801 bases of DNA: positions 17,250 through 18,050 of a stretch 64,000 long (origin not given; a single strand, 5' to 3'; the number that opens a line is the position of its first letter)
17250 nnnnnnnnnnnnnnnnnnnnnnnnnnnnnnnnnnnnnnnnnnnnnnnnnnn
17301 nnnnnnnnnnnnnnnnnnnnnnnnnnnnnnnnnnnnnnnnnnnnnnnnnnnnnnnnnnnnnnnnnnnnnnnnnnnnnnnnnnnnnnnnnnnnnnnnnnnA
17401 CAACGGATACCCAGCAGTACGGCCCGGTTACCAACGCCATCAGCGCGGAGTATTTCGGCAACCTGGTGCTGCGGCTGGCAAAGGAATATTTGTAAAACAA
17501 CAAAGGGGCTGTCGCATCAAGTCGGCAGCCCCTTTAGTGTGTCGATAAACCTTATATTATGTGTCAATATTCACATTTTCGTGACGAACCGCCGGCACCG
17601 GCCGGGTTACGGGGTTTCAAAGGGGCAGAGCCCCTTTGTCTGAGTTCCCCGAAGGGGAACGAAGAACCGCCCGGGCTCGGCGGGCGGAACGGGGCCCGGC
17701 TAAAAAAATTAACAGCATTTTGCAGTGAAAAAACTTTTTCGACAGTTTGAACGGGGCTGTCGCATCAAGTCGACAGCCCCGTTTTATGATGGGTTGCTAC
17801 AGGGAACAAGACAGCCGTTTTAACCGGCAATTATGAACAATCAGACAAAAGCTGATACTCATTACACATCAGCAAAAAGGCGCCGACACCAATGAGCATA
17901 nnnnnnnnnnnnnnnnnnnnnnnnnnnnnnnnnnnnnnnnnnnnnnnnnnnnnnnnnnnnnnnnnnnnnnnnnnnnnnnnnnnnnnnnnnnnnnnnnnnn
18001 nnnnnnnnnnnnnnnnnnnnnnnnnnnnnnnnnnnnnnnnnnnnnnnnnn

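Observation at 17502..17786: A ~280-bp GC-rich, hairpin-dense noncoding element present in two copies: candidate structured RNA or MITE/REP-like element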

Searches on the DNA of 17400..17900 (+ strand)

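Call 7: search_rna_families(source=window, start=17400, end=17900, threshold=evalue, max_evalue=10, show_alignments=3)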
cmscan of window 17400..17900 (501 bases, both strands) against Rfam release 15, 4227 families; matches with E-value up to 10: 2.
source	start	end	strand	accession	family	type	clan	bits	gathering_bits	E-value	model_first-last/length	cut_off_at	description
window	17726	17789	+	RF04313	aspC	Cis-reg;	-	20.8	100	1.1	1-124/124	no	aspC ncRNA motif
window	17749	17785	+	RF04198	MIR8670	Gene; miRNA;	-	15.8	150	3.3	1-142/142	no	MIR8670 microRNA precursor family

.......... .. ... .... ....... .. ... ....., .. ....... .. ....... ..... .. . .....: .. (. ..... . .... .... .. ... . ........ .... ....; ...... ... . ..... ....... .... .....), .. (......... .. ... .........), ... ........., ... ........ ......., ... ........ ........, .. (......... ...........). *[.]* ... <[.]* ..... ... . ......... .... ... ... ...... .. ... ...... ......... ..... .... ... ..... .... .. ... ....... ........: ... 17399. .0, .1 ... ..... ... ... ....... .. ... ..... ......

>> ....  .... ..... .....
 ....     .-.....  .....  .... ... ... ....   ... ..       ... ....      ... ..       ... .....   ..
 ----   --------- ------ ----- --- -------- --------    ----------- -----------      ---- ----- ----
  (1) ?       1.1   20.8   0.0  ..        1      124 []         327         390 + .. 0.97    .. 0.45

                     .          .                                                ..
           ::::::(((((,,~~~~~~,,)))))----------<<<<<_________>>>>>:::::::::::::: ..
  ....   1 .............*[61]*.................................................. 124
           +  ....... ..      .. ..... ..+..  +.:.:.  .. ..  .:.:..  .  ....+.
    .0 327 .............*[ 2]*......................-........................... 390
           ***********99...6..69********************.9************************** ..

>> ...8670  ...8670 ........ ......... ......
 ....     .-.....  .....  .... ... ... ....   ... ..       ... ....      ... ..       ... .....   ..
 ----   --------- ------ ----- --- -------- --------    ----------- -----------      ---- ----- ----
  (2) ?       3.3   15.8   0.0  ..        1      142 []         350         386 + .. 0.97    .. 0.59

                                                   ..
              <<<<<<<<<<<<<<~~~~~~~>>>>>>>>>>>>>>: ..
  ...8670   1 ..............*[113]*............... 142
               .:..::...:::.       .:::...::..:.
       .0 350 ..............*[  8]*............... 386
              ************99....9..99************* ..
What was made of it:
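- On Any Rfam 15 family (including group II introns, ribozymes, riboswitches and known sRNAs): In 17400-17900 at E up to 10, only two spurious hits on the terminator hairpin appeared (call 7).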

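Call 34: search_dna_similar(query=window:17536-17790:+, collection=plasmids, mode=distant, max_evalue=0.01, max_rows=30)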
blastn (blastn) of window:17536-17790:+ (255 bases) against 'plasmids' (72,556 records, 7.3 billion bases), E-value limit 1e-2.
Records with a match: 1; places in all: 9; records where one place covers at least 80% of the query: 0.
Best place of each record, by identity: 80-90% 1.
By first word of the organism name: Monoglobus 1.
By predicted mobility (MOB-suite, as given by PLSDB): non-mobilizable 1.
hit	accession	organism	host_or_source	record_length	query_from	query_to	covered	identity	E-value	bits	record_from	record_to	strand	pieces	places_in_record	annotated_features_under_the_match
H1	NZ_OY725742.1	Monoglobus pectinilyticus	-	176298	110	177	27%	82.6%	7e-8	64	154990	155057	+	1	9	none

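Call 35: search_dna_similar(query=window:17536-17790:+, collection=phages, mode=distant, max_evalue=0.01, max_rows=30)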
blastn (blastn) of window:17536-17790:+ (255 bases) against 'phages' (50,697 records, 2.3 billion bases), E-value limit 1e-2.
No match.
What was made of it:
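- Tried and rejected: The phage collection found nothing (call 35).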

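Call 36: get_annotated_region(hit=H1, flank=1500)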
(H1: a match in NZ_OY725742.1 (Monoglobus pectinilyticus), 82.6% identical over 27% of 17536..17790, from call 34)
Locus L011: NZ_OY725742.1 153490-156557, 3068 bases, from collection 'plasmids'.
description: Monoglobus pectinilyticus strain Ruminococcaceae species TSDC17.2-1.2 plasmid 18, complete sequence
organism: Monoglobus pectinilyticus (NCBI taxid 1981510)
taxonomy: Bacteria; Bacillota; Clostridia; Monoglobales; Monoglobaceae; Monoglobus; Monoglobus pectinilyticus
host: -; source: -; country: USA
typing (MOB-suite, as given by PLSDB): non-mobilizable
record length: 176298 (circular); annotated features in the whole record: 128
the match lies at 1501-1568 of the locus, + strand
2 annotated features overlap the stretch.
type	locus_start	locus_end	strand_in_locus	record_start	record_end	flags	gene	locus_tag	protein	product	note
CDS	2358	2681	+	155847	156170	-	-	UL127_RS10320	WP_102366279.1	hypothetical protein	-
CDS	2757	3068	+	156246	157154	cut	-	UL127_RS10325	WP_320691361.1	ComEC/Rec2 family competence protein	GO:0030420 - establishment of competence for transformation [Evidence IEA]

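Call 87: build_rna_model(alignment_id=A3, structure=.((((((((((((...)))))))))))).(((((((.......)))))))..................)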
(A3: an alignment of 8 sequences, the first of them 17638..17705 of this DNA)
Model R1 built from alignment A3 (8 sequences, 68 columns); structure: as given.
model positions 68; base pairs 19; branch points 1; effective number of sequences 1.96; information 0.827 bits per position. Calibrated on 0.2 Mb of random sequence (short: E-values are rough).
structure used (alignment columns):
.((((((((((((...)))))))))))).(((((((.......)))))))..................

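Call 88: search_with_rna_model(model_id=R1, sources=[window, L006, L007, L008, L009, L010, L012, L013, L014, L015, L016, L017, L018, L019, L021, L022], max_evalue=5, show_alignments=0)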
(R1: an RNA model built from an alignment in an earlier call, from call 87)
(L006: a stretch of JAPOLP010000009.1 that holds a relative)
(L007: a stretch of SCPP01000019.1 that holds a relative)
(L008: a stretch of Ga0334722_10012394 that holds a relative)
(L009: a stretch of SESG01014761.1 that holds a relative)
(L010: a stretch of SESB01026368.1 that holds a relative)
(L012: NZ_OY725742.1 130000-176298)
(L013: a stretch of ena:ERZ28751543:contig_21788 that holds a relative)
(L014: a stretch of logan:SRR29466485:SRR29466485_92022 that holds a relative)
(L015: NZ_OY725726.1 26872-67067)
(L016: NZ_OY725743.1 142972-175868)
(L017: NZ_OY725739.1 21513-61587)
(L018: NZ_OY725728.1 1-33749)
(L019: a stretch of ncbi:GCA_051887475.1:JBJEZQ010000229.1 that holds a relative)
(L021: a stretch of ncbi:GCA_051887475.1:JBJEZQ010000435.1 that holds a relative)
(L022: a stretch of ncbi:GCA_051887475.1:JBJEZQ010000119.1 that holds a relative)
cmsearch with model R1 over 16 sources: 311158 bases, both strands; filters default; matches with E-value up to 5: 15.
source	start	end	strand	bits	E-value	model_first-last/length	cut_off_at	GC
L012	28111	28178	-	92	3.4e-22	1-68/68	no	0.66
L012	27867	27934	-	91.7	4e-22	1-68/68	no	0.65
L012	25377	25444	+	90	1.1e-21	1-68/68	no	0.69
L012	24563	24630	+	89.5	1.5e-21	1-68/68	no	0.71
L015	20004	20071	+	89.5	1.6e-21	1-68/68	no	0.63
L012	24984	25051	+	89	2.1e-21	1-68/68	no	0.72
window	44034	44101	-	86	1.3e-20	1-68/68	no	0.71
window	17638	17705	+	83.3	7e-20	1-68/68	no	0.69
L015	20005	20031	-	23.6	0.00057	2-28/68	no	0.44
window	44073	44119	+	21.9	0.0017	1-68/68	no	0.62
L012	25339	25405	-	15.8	0.071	1-68/68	no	0.48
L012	27907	27933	+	15.7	0.076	2-28/68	no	0.52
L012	28151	28177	+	15.7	0.076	2-28/68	no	0.52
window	17620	17666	-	14.8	0.13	1-68/68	no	0.57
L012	24564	24590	-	13.1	0.37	2-28/68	no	0.67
